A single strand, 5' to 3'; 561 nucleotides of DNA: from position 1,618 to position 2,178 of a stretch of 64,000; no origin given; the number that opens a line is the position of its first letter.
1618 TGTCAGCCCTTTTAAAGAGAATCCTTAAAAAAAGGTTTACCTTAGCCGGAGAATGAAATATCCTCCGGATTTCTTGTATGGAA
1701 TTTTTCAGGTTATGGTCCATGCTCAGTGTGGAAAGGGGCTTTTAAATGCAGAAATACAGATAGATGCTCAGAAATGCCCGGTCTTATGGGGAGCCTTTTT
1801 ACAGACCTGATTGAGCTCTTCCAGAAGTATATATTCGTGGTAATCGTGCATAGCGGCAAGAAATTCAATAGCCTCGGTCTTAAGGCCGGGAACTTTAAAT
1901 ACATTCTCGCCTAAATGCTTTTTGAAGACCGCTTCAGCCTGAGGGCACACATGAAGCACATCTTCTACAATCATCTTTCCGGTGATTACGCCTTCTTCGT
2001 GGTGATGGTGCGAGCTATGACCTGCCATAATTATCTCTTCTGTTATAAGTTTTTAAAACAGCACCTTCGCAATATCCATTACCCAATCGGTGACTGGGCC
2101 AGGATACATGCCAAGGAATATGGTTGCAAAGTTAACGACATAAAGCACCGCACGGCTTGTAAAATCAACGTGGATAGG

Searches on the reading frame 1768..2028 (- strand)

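Call 4: search_protein_families(library=pfam, proteins=[window:1768-2028:-], max_evalue=0.01)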
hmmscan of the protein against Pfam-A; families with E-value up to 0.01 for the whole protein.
window:1768-2028:- (86 aa): 1 family
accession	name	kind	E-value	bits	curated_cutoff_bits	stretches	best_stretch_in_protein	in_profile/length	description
PF08984.16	DUF1858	-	0.0067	16.9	32.2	1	15-63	1-53/59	Domain of unknown function (DUF1858)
